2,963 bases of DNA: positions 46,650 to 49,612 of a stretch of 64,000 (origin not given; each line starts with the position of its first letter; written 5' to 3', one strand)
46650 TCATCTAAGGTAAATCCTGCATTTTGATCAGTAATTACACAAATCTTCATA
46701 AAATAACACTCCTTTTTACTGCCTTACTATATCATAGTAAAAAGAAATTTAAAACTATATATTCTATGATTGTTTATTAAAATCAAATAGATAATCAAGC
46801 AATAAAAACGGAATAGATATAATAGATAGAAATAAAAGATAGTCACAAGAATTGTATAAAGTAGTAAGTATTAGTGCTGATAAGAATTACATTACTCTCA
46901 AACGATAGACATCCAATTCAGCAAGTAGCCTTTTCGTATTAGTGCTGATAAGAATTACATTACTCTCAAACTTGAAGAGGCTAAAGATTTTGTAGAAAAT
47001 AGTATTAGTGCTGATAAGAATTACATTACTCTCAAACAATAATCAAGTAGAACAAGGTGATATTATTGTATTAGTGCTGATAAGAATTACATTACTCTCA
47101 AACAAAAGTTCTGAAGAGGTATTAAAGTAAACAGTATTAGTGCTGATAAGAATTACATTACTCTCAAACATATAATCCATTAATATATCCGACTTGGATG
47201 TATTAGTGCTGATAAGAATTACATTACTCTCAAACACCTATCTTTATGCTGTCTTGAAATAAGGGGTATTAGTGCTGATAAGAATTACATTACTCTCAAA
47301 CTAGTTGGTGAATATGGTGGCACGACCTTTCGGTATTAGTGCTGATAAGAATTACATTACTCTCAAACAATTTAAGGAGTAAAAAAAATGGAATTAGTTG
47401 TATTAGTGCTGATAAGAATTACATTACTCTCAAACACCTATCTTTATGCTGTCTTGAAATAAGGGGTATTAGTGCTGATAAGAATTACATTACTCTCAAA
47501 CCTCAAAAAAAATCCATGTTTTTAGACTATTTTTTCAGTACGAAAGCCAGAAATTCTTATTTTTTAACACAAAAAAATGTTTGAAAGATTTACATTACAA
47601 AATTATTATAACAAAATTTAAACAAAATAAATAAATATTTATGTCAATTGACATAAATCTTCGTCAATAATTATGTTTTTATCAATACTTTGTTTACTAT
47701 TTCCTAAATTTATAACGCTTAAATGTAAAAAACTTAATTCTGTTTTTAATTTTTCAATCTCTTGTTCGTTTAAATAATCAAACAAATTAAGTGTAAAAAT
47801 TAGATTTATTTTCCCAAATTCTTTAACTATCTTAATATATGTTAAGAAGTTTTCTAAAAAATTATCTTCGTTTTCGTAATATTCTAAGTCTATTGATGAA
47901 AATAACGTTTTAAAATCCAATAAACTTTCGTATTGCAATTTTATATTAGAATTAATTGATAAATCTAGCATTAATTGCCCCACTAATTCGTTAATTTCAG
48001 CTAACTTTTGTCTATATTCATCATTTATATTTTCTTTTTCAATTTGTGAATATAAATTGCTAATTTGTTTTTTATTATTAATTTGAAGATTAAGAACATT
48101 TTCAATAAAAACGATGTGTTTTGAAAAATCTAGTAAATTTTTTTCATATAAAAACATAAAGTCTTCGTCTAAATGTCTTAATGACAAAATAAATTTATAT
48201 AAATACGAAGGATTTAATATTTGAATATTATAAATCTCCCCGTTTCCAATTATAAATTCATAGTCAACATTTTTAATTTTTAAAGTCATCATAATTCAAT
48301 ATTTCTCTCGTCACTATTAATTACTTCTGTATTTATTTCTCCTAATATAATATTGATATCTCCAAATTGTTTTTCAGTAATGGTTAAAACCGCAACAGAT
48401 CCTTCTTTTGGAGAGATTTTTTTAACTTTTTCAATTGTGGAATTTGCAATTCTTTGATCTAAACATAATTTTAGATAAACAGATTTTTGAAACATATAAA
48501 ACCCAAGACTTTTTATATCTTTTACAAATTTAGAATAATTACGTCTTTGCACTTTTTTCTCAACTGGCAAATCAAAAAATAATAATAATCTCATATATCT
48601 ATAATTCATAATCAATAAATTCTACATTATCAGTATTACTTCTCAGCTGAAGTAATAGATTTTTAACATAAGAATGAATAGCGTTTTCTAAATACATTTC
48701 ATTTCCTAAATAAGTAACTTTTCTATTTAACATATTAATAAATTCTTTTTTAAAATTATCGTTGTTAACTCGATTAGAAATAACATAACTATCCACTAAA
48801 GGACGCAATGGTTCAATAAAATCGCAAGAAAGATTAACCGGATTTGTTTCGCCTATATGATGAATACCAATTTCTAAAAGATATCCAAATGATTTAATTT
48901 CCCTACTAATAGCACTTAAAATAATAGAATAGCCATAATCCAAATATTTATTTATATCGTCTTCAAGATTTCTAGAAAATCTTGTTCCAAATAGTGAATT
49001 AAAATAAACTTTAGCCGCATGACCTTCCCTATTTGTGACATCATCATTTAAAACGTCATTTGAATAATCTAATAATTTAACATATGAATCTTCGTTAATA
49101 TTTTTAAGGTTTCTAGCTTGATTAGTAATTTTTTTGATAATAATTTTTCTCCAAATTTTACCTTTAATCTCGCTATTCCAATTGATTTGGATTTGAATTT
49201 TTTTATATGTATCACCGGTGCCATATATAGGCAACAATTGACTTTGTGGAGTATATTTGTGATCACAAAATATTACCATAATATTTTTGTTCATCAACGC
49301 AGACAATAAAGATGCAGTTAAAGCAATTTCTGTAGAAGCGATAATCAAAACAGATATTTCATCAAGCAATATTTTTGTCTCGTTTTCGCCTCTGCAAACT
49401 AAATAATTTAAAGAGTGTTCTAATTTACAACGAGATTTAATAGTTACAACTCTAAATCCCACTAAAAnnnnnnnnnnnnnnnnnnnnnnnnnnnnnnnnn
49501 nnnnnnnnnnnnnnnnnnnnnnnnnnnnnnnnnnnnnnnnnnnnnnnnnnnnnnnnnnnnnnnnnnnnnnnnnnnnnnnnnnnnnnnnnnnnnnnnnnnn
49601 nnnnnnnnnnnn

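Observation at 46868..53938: Complete type II-A CRISPR-Cas locus with a 1416-aa Cas9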

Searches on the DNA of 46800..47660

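Call 84: search_rna_families(source=window, start=46800, end=47660, threshold=evalue, max_evalue=1)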
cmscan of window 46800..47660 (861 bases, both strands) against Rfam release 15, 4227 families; matches with E-value up to 1: 0.
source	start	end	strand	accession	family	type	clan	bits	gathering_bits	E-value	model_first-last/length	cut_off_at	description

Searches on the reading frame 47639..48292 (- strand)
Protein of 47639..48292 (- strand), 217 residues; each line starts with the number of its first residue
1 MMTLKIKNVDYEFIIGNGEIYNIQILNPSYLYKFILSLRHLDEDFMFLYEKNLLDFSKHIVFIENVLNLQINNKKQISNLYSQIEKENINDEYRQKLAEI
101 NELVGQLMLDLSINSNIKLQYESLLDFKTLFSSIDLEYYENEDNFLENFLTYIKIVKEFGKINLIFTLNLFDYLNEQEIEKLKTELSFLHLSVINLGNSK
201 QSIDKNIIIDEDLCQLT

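Call 7: search_protein_families(library=ncbifam, proteins=[window:47639-48292:-])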
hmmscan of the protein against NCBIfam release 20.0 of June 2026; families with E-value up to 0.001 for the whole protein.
window:47639-48292:- (217 aa): 1 family
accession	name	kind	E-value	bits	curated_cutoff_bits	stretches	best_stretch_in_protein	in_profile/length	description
TIGR01866.1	cas_Csn2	equivalog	2.7e-31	109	35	1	4-215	2-221/222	type II-A CRISPR-associated protein Csn2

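Call 8: search_protein_families(library=pfam, proteins=[window:47639-48292:-])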
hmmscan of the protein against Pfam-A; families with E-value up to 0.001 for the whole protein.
window:47639-48292:- (217 aa): 1 family
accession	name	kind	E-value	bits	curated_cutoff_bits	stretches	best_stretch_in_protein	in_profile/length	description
PF09711.16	Cas_Csn2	-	7.2e-14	52.3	23.7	1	44-213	7-181/181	CRISPR-associated protein (Cas_Csn2)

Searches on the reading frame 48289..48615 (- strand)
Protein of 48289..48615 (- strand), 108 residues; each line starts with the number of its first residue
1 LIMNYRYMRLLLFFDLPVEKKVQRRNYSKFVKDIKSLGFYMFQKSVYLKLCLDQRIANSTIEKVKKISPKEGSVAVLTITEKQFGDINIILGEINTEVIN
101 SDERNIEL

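Call 7: search_protein_families(library=ncbifam, proteins=[window:48289-48615:-])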
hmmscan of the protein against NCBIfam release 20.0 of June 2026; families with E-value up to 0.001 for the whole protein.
window:48289-48615:- (108 aa): 1 family
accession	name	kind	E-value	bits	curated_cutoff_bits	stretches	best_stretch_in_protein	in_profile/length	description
TIGR01573.1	cas2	equivalog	1.5e-20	73.2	24.5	1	8-102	1-91/96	CRISPR-associated endonuclease Cas2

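Call 8: search_protein_families(library=pfam, proteins=[window:48289-48615:-])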
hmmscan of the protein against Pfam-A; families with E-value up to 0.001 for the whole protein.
window:48289-48615:- (108 aa): 1 family
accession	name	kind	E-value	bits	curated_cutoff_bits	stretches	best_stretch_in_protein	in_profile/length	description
PF09827.14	CRISPR_Cas2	-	1.9e-15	57.2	23.8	1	8-86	1-73/74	CRISPR associated protein Cas2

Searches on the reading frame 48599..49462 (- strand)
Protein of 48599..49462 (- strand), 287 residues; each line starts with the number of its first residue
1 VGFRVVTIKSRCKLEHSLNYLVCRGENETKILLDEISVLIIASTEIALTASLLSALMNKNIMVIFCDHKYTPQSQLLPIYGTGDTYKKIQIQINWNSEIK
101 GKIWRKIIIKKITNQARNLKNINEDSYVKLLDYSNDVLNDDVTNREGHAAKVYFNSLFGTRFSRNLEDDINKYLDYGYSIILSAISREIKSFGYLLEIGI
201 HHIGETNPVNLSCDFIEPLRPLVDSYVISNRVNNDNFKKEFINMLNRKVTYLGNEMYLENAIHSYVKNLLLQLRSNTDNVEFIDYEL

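Call 7: search_protein_families(library=ncbifam, proteins=[window:48599-49462:-])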
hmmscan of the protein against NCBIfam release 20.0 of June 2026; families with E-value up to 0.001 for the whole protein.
window:48599-49462:- (287 aa): 8 families
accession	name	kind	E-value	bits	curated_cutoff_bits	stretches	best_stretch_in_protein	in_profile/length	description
TIGR03639.1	cas1_NMENI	exception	5.1e-81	272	120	1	3-269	1-277/278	type II CRISPR-associated endonuclease Cas1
TIGR00287.1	cas1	equivalog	3.6e-25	88.7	71.7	1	14-275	13-321/327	CRISPR-associated endonuclease Cas1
TIGR04329.1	cas1_PREFRAN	exception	3.1e-16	59.4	300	1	5-250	9-268/317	type V CRISPR-associated endonuclease Cas1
NF049935.1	cas4g_cas1g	exception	5.1e-15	54.9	560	1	24-242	238-478/546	CRISPR-associated endonuclease Cas4g/Cas1g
TIGR04093.1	cas1_CYANO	exception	1.4e-13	50.5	385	1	31-242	35-267/334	type I-D CRISPR-associated endonuclease Cas1d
TIGR03641.1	cas1_HMARI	exception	2.2e-08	33.8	304.1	1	6-241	3-256/324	type I-B CRISPR-associated endonuclease Cas1b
TIGR03640.1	cas1_DVULG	exception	2.1e-07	30.4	385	1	24-239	27-269/340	type I-C CRISPR-associated endonuclease Cas1c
TIGR03983.1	cas1_MYXAN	equivalog_domain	2.1e-05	23.7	358.05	1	158-238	194-274/347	type I-MYXAN CRISPR-associated endonuclease Cas1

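Call 8: search_protein_families(library=pfam, proteins=[window:48599-49462:-])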
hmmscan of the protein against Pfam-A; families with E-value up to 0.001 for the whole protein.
window:48599-49462:- (287 aa): 1 family
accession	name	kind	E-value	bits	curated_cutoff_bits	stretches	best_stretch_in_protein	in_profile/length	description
PF01867.21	Cas_Cas1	-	2.1e-25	89.9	22.3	1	12-246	8-265/283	CRISPR associated protein Cas1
